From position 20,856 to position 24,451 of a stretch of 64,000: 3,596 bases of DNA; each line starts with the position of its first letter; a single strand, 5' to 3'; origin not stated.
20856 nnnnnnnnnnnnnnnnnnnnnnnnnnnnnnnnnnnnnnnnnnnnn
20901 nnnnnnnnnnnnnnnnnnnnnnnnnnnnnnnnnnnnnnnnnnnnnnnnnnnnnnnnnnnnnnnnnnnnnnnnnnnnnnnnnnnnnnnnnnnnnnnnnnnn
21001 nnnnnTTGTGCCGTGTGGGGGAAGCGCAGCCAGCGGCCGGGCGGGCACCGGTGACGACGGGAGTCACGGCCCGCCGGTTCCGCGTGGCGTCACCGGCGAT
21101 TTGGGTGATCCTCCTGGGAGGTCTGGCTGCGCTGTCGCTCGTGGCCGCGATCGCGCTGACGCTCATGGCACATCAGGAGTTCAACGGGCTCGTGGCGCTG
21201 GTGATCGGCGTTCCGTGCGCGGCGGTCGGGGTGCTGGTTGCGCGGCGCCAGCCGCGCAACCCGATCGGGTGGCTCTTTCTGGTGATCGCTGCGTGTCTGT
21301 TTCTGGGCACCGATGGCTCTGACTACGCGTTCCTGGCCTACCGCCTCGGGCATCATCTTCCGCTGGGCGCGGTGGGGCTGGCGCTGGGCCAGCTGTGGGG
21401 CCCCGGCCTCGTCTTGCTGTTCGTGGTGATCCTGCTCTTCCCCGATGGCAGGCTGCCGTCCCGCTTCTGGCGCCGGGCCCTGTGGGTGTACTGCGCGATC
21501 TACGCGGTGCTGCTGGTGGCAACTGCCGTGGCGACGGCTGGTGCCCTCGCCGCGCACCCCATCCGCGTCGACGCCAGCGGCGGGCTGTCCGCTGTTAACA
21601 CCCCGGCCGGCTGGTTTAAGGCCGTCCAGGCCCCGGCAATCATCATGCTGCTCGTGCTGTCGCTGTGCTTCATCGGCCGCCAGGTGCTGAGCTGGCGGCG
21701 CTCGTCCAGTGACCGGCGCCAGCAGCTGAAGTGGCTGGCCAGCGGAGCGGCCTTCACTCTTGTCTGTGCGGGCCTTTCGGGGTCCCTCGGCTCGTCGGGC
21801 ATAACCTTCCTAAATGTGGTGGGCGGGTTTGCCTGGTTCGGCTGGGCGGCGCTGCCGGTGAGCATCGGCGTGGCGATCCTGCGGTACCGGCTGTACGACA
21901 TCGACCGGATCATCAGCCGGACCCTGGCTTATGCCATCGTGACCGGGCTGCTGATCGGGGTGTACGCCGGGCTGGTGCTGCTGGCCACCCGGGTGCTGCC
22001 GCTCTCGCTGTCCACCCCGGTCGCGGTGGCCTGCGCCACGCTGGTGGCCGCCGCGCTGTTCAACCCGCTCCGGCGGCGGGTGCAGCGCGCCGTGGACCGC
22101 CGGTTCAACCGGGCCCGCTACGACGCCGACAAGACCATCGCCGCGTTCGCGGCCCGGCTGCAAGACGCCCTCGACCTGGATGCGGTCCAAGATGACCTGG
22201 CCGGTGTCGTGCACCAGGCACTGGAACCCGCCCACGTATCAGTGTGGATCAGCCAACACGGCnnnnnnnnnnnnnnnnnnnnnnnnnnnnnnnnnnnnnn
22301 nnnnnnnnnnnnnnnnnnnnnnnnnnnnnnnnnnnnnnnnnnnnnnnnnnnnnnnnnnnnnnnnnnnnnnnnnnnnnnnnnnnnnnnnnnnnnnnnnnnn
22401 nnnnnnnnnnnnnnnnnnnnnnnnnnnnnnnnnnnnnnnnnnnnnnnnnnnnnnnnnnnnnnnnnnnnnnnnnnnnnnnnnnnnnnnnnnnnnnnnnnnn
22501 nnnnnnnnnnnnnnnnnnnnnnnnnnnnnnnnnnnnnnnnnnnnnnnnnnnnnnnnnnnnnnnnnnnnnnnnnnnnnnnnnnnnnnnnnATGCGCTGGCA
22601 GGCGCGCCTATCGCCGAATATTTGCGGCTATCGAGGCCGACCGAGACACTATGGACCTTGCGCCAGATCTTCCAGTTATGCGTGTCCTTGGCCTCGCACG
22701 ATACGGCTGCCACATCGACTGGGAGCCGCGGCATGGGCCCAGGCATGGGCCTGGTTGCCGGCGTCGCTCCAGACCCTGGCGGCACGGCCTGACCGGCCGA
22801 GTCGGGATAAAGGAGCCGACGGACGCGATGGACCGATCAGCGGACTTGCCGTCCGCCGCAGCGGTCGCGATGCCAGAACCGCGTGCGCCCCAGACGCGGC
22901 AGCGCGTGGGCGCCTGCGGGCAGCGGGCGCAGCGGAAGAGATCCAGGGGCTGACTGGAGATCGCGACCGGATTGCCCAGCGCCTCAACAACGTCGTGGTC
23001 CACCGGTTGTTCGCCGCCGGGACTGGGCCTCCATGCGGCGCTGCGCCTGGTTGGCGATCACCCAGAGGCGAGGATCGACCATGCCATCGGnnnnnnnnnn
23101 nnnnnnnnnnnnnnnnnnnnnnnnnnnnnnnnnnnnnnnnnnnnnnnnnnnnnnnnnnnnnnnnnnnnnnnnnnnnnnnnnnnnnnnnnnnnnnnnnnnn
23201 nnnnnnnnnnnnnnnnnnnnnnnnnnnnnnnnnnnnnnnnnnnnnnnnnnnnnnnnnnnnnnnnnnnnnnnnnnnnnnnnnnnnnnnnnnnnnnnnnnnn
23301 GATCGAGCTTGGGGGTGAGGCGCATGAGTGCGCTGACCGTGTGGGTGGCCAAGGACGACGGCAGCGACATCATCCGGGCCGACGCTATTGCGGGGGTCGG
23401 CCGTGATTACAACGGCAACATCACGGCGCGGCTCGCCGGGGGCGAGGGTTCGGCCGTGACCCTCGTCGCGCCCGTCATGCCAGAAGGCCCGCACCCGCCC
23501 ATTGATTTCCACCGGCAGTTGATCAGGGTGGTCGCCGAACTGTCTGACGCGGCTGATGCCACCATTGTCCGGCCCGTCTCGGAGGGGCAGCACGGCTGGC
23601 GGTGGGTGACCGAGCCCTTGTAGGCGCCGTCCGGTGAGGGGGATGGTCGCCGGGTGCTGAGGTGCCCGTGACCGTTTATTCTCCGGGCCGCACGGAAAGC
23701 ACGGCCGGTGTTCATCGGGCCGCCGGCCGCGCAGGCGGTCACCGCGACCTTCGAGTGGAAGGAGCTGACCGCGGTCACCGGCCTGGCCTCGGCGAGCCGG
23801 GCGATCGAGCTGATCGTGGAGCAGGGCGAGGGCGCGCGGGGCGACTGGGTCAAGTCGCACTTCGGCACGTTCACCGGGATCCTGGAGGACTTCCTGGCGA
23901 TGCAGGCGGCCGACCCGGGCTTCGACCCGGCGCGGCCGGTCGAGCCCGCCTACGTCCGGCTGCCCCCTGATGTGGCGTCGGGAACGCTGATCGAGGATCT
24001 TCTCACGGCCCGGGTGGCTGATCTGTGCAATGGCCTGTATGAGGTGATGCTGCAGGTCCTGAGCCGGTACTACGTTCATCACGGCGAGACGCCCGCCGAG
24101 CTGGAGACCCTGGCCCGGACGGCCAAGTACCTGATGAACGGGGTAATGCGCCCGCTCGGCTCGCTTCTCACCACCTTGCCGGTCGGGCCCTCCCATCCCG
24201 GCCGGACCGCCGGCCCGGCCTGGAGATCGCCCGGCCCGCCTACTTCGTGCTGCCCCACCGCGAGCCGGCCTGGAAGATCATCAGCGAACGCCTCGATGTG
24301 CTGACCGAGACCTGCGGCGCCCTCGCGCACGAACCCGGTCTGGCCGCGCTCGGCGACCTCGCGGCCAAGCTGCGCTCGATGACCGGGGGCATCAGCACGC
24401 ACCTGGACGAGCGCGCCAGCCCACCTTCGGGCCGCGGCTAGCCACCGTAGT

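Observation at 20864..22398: Filled-site / empty-site pair in one window: a 1,527-bp insertion with IRs and a 4-bp duplication whose only gene is a membrane sensor-module protein (no transposase)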

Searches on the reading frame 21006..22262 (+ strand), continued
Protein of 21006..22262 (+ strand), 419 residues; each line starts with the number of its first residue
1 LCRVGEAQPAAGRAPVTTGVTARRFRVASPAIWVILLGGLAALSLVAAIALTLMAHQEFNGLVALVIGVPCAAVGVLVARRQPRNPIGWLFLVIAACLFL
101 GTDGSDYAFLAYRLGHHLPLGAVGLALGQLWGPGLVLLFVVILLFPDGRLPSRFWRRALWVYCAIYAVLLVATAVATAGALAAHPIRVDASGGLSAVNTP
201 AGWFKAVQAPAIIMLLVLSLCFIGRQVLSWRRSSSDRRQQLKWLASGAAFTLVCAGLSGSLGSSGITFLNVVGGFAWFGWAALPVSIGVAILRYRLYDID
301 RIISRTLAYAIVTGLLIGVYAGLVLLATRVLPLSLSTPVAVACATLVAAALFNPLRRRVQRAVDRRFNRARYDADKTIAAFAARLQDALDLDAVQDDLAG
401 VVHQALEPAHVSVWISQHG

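Call 63: search_solved_structures(query=A3, max_evalue=1)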
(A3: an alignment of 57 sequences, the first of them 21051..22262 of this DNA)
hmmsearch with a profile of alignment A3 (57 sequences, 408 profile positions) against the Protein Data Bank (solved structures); distinct sequences matched with E-value up to 1: 0.

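Call 68: predict_structure(alignment_id=A3)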
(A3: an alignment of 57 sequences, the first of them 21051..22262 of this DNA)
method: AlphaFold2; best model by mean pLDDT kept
length: 404 residues; sequences in the alignment: 57
mean_pLDDT: 56.5   pTM: 0.46
mean pLDDT of the five models: 56.5, 55.4, 53.4, 47.1, 46.6
residues with pLDDT >= 90: 0; 70-90: 53; 50-70: 236; < 50: 115
segments of 3 or more residues with pLDDT < 50: 1-12, 175-178, 246-251, 253-261, 265-267, 274-292, 294-296, 315-321, 348-360, 365-370, 390-404
pLDDT, mean of each block of 10 residues (from residue 1): 31 61 63 58 57 65 68 69 65 60 57 55 52 65 79 74 64 50 59 76 75 65 62 59 49 48 50 48 42 48 52 48 54 56 52 42 48 51 54 38 34
secondary structure, 60 per line:
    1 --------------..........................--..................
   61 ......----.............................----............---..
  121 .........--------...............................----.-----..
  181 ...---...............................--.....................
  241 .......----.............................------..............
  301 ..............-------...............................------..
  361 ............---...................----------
elements in order: H15-40 H43-66 H71-99 H104-115 H119-129 H138-168 H180-183 H187-217 H220-247 H252-280 H287-314 H322-352 H359-372 H376-394
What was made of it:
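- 21006..22265 (+): cargo gene: a polytopic membrane protein of 419 aa from TTG 21006, or 404 aa from GTG 21051. It is a kinase-less membrane sensor half of a HisKA_3-type histidine kinase. All-helical AlphaFold2 model (call 68).
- All-helical model with about 11 long helices (call 68).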

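Call 69: search_dna_similar(query=window:21051-22262:+, collection=plasmids, mode=protein, max_evalue=0.001, max_rows=25)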
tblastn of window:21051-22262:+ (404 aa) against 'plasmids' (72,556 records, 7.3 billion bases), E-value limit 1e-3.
Records with a match: 2; places in all: 2; records where one place covers at least 80% of the query: 0.
Best place of each record, by identity: <60% 2.
By first word of the organism name: Deinococcus 1; Embleya 1.
By predicted mobility (MOB-suite, as given by PLSDB): non-mobilizable 2.
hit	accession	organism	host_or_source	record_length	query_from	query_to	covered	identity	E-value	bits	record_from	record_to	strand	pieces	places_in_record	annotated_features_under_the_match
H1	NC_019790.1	Deinococcus peraridilitoris DSM 19664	-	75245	57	309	63%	29.7%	3e-7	60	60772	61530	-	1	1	GAF domain-containing sensor histidine kinase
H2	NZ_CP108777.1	Embleya sp. NBC_00896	-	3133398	266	310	11%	48.9%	5e-4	50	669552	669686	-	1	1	none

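Call 70: get_annotated_region(hit=H1, flank=2500)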
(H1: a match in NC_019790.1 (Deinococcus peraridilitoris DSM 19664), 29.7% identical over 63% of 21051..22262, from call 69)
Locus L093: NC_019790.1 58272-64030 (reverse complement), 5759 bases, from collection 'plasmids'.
description: Deinococcus peraridilitoris DSM 19664 plasmid pDEIPE02, complete sequence
organism: Deinococcus peraridilitoris DSM 19664 (NCBI taxid 937777)
taxonomy: Bacteria; Deinococcota; Deinococci; Deinococcales; Deinococcaceae; Deinococcus; Deinococcus peraridilitoris; Deinococcus peraridilitoris DSM 19664
host: -; source: -; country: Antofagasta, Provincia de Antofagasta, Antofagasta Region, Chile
typing (MOB-suite, as given by PLSDB): non-mobilizable
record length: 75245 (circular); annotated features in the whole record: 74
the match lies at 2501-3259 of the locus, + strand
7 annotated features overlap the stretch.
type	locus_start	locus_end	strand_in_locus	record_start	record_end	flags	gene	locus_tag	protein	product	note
CDS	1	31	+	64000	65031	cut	-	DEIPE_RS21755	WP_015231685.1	IS110 family transposase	-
CDS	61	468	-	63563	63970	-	-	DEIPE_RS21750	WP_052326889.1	transposase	GO:0006313 - DNA transposition [Evidence IEA]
CDS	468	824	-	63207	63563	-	-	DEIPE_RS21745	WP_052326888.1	hypothetical protein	-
CDS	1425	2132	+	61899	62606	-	-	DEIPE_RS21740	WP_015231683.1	hypothetical protein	-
CDS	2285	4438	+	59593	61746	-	-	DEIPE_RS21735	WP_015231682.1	GAF domain-containing sensor histidine kinase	GO:0000160 - phosphorelay signal transduction system [Evidence IEA]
CDS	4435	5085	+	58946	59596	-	-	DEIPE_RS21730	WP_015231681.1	response regulator transcription factor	GO:0000160 - phosphorelay signal transduction system [Evidence IEA]; GO:0006355 - regulation of DNA-templated ...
CDS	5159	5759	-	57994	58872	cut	-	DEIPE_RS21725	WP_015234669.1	IS4 family transposase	-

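Call 71: search_protein_families(library=pfam, proteins=[L093:2285-4435:+], max_evalue=0.01)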
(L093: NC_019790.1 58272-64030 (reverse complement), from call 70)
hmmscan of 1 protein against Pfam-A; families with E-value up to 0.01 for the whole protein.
L093:2285-4435:+ (717 aa): 5 families
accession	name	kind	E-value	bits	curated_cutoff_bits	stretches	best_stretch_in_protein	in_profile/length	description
PF07730.19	HisKA_3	-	1.2e-14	55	24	1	502-569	1-68/68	Histidine kinase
PF02518.31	HATPase_c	-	1.9e-09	38.4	26.4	1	615-705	3-110/111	Histidine kinase-, DNA gyrase B-, and HSP90-like ATPase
PF13185.12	GAF_2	-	0.00032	21.4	28.6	1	418-480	75-136/136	GAF domain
PF01590.32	GAF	-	0.0029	18.6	22.4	0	435-479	91-133/133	GAF domain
PF13581.12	HATPase_c_2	-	0.0094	16.4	27.4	0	611-667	25-84/127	Histidine kinase-like ATPase domain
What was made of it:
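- On HisKA_3 sensor histidine kinase: The reference kinase has them at residues 502-705 (call 71).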

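Call 81: find_encoding_contigs(protein=P0119, flank=1500, max_places=10)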
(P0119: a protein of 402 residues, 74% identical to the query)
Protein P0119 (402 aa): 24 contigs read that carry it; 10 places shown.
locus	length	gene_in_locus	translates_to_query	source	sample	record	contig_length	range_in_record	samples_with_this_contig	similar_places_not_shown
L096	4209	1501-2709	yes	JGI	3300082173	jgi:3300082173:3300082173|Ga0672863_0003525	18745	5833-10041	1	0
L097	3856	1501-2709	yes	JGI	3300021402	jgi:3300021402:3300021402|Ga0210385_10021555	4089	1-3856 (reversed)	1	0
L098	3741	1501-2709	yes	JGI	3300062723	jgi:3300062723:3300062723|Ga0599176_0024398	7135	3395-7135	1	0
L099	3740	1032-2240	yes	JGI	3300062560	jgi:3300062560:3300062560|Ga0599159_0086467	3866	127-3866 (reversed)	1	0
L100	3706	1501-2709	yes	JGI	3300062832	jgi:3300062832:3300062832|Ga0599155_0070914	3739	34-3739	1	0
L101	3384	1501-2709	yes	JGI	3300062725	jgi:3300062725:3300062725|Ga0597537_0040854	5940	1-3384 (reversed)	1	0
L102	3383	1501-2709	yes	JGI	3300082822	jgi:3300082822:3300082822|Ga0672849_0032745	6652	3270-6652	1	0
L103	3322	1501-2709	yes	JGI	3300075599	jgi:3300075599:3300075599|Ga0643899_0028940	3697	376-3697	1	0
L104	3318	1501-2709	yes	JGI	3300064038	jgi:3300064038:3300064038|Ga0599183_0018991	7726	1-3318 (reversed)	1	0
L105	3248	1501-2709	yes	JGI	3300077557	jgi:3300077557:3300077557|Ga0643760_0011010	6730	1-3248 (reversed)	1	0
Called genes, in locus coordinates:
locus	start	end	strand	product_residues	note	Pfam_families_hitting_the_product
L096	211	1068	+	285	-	PF00753:Lactamase_B, PF12706:Lactamase_B_2 (weak)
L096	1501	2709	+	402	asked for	-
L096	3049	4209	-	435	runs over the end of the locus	PF07690:MFS_1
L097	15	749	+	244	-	-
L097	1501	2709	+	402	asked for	-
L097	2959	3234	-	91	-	-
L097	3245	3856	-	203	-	?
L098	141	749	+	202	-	-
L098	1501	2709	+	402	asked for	-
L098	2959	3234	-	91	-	-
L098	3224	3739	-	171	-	?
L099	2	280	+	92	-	?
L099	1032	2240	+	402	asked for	-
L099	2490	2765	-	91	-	-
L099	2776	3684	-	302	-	-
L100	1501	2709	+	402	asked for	-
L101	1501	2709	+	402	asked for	-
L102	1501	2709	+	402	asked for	-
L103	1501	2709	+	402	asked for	-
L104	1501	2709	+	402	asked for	-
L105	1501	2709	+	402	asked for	-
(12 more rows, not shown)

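Call 82: find_encoding_contigs(protein=P0006, flank=2500, max_places=6)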
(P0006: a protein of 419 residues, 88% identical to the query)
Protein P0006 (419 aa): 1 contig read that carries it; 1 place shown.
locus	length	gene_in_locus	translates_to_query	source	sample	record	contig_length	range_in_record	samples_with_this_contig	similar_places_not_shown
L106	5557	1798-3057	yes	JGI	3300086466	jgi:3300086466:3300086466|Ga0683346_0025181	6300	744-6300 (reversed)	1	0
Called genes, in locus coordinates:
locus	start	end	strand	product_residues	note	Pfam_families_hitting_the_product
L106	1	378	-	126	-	?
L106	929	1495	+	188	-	PF06897:DUF1269 (faint)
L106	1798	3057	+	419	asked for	-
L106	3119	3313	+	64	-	-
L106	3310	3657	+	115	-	-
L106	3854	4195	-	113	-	-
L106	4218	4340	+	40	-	-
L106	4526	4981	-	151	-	-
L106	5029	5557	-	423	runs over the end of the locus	?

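Call 83: find_encoding_contigs(protein=P0037, flank=2000, max_places=6)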
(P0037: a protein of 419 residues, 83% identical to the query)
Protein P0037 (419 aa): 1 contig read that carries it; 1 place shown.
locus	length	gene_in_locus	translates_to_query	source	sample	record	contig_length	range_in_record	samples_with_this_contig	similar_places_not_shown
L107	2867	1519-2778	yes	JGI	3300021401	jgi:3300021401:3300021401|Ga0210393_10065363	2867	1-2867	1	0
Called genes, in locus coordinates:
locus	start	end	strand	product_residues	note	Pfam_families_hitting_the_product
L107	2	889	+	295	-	?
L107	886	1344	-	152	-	PF00582:Usp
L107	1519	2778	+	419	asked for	-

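Call 98: search_protein_families(library=ncbifam, proteins=[L002:2082-2954:+, window:21051-22262:+], max_evalue=0.001)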
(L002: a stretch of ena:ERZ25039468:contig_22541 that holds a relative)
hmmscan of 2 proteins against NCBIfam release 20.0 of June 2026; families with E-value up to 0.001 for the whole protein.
L002:2082-2954:+ (290 aa): 3 families
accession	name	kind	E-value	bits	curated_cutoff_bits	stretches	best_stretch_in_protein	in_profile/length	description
NF033545.0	transpos_IS630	equivalog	1.3e-46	159.5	100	1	3-170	136-298/299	IS630 family transposase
NF033577.2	transpos_IS481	equivalog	2.2e-05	24.1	224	1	45-173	144-269/284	IS481 family transposase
NF033516.0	transpos_IS3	equivalog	0.00019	20.8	160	1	79-173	261-354/369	IS3 family transposase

window:21051-22262:+ (404 aa): 0 families

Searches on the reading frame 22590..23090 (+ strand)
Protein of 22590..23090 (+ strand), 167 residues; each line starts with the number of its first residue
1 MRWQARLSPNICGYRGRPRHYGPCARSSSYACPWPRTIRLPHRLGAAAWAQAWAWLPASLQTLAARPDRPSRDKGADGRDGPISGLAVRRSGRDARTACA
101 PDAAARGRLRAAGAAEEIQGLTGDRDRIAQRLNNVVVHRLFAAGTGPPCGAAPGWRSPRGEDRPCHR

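Call 74: search_protein_families(library=pfam, proteins=[window:22590-23090:+], max_evalue=1)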
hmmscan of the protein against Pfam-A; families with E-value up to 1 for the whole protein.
window:22590-23090:+ (167 aa): 0 families

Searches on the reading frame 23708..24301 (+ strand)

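Call 9: search_protein_families(library=pfam, proteins=[window:23708-24301:+], max_evalue=0.01)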
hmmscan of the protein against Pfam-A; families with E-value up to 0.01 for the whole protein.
window:23708-24301:+ (198 aa): 1 family
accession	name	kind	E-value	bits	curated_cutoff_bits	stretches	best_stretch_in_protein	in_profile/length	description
PF12902.13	Ferritin-like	-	6.1e-06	26.7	22.3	1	2-59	157-220/221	Ferritin-like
